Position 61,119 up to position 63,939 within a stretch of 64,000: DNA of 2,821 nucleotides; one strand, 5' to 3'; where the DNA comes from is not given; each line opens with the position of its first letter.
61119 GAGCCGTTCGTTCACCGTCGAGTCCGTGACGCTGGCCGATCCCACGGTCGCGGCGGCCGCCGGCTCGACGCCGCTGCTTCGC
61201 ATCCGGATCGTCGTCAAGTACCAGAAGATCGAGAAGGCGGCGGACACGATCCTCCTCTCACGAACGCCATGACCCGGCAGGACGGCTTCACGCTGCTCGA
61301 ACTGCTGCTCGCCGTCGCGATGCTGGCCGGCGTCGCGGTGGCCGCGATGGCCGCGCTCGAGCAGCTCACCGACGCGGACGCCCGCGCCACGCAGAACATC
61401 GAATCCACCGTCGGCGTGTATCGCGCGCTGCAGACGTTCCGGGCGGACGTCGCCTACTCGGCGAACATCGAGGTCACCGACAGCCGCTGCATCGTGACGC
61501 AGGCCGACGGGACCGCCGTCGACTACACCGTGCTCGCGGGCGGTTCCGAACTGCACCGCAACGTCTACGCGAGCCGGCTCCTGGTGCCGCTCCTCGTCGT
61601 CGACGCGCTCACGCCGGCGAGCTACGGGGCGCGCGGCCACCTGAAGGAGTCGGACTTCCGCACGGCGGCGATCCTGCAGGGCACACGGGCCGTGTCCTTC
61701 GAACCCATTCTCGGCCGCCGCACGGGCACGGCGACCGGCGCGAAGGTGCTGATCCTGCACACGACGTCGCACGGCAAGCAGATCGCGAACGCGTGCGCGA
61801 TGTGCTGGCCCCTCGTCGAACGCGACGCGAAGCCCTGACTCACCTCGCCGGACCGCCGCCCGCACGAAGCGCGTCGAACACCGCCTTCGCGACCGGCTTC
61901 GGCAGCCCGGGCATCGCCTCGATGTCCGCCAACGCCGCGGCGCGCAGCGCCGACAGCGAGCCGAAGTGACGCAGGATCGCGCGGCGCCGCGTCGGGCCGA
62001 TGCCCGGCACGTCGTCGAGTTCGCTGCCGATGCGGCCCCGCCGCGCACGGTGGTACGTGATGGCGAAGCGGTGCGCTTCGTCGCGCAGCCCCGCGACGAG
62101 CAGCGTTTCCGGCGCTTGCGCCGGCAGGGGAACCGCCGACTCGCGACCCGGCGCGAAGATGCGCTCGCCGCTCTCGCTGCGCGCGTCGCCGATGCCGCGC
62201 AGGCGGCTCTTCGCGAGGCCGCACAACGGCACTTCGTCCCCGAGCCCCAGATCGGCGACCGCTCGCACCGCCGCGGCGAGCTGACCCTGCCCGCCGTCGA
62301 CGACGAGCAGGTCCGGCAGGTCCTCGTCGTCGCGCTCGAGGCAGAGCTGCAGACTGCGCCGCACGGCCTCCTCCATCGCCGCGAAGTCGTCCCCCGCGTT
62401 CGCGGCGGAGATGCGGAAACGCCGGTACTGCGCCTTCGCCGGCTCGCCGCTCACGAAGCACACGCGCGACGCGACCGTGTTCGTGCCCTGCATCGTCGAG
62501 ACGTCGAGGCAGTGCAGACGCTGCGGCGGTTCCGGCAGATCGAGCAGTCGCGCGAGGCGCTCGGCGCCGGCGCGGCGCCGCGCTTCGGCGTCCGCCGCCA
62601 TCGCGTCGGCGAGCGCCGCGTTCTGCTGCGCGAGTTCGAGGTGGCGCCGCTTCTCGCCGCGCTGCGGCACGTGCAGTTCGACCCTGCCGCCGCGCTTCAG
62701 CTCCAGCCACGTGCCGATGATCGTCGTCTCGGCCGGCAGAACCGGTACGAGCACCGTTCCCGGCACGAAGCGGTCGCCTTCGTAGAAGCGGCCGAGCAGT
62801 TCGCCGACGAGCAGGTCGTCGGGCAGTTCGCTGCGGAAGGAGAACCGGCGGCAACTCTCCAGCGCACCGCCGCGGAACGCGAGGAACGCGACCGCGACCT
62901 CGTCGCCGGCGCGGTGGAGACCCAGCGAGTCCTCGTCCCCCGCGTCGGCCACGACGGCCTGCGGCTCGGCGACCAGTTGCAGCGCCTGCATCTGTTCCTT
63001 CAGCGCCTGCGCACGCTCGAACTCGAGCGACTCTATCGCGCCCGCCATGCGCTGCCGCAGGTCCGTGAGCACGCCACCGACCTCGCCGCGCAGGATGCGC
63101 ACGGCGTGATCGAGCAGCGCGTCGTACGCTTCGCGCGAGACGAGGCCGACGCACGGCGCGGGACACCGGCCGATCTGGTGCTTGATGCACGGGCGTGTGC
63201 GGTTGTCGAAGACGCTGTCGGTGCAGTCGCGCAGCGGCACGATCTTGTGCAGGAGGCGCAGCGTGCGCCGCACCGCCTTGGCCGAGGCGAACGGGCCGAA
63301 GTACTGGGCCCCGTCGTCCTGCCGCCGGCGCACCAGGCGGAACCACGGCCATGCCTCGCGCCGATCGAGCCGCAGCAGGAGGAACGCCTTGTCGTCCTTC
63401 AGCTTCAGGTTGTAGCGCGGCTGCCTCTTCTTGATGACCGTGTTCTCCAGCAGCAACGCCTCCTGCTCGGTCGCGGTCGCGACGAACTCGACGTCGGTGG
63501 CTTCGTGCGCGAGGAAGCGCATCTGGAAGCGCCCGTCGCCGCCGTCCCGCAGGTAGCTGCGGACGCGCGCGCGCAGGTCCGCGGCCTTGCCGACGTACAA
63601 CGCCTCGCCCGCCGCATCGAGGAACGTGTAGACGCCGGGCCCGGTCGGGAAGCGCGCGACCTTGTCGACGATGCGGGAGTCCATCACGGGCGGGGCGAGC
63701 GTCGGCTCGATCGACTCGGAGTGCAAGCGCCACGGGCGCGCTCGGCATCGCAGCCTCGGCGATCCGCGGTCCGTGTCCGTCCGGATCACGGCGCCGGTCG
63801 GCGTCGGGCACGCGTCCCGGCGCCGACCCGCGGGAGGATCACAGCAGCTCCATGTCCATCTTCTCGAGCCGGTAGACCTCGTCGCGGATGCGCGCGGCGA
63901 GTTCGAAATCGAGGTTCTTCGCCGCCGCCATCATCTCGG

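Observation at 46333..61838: Hybrid type IV filament locus: PilMNOP alignment complex and secretin combined with a Gsp-like pseudopilin set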

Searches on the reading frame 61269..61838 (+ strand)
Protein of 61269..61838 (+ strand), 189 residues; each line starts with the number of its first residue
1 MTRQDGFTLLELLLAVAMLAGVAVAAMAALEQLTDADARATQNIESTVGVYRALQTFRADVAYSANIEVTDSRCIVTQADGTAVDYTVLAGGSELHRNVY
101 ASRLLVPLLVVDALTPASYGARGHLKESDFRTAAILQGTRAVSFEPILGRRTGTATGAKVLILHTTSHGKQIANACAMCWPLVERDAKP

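Call 8: search_protein_families(library=pfam, max_evalue=0.01, proteins=[window:61269-61838:+])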
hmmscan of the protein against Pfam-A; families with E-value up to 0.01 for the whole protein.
window:61269-61838:+ (189 aa): 1 family
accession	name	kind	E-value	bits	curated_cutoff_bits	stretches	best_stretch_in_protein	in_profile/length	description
PF07963.17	N_methyl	-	0.00019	21.3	21.2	1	1-22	1-22/27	Prokaryotic N-terminal methylation motif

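Call 81: search_protein_families(library=ncbifam, max_evalue=0.1, proteins=[window:61269-61838:+])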
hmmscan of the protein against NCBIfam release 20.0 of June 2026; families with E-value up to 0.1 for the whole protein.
window:61269-61838:+ (189 aa): 14 families
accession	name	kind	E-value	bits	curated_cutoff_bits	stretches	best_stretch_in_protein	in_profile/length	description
TIGR01711.1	gspJ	equivalog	1.2e-05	25.2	64.85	1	6-66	2-62/192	type II secretion system minor pseudopilin GspJ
NF041013.1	T4P_ComGE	equivalog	1.6e-05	24.9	49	1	5-70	4-70/83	competence type IV pilus minor pilin ComGE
TIGR02532.1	IV_pilin_GFxxxE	domain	3e-05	23.7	16.3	1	4-27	1-24/24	prepilin-type N-terminal cleavage/methylation domain-containing protein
TIGR01707.1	gspI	equivalog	3.5e-05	24.2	44.35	1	6-44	1-39/101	type II secretion system minor pseudopilin GspI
TIGR01708.2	typeII_sec_gspH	equivalog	0.00095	19.2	80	1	4-44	1-40/169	type II secretion system minor pseudopilin GspH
NF006453.0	PRK08808.1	equivalog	0.0063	15.6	295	1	2-57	4-58/211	type II secretion system protein J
NF041002.1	pilin_ComGF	equivalog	0.015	15.5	80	1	5-45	2-42/139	competence type IV pilus minor pilin ComGF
NF007848.0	PRK10557.1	equivalog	0.03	13.6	120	1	2-51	8-57/192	prepilin peptidase-dependent protein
TIGR01710.1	typeII_sec_gspG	equivalog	0.034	14.2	88.85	1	6-62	2-57/134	type II secretion system major pseudopilin GspG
NF007862.0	PRK10574.1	equivalog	0.051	13.7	138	1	1-30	1-30/145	prepilin peptidase-dependent pilin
TIGR02326.1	transamin_PhnW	equivalog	0.06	12.5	400.8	1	128-178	52-99/363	2-aminoethylphosphonate--pyruvate transaminase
NF041775.1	typeIV_PilA_Myxo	equivalog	0.075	13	400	1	3-57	9-62/214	type IV pilin protein PilA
NF007800.0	PRK10506.1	equivalog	0.079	12.8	158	1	1-31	5-35/163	prepilin peptidase-dependent protein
NF047827.1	T3SSXpsH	equivalog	0.079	12.7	160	0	6-32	2-28/145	type II secretion system protein XpsH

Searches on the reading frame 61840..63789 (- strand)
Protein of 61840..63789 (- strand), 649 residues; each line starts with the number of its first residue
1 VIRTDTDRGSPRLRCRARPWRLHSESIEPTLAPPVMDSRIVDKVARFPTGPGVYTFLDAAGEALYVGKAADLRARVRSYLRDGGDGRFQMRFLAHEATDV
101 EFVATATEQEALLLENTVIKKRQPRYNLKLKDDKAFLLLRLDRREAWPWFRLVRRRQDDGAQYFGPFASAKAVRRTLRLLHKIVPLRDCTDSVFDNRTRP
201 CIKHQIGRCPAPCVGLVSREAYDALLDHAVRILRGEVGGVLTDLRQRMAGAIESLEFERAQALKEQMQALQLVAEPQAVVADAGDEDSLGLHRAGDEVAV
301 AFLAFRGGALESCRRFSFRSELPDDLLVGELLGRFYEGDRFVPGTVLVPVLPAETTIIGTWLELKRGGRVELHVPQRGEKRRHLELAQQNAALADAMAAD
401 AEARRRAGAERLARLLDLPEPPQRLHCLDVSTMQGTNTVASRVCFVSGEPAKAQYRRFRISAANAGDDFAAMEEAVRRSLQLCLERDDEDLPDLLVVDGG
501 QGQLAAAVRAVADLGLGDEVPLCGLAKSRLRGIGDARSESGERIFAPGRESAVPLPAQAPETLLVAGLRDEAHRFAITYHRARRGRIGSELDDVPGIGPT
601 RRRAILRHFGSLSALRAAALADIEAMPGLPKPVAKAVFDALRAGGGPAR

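Call 8: search_protein_families(library=pfam, max_evalue=0.01, proteins=[window:61840-63789:-])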
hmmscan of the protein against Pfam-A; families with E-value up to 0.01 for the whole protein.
window:61840-63789:- (649 aa): 8 families
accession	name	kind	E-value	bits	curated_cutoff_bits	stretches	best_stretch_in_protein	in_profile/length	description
PF08459.17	UvrC_RNaseH_dom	-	2.5e-46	157.9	22.3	1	414-577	2-159/159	UvrC RNAse H endonuclease domain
PF22920.2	UvrC_RNaseH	-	1.9e-22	79.8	24.3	1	285-394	1-112/116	UvrC Ribonuclease H-like domain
PF14520.12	HHH_5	-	4.4e-09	37.1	27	1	590-642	3-56/57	Helix-hairpin-helix domain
PF01541.30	GIY-YIG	-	7.5e-07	29.8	22.6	1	52-127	3-78/78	GIY-YIG catalytic domain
PF02151.25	UVR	-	0.00031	20.8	21.5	1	240-271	3-34/36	UvrB/uvrC motif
PF12826.13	HHH_2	-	0.0053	17.3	27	0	594-638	8-52/64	Helix-hairpin-helix motif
PF24348.1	DUF7508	-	0.0086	16.7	26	0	43-92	14-62/79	Domain of unknown function (DUF7508)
PF00633.29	HHH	-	0.0087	16.3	24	0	590-607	12-29/30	Helix-hairpin-helix motif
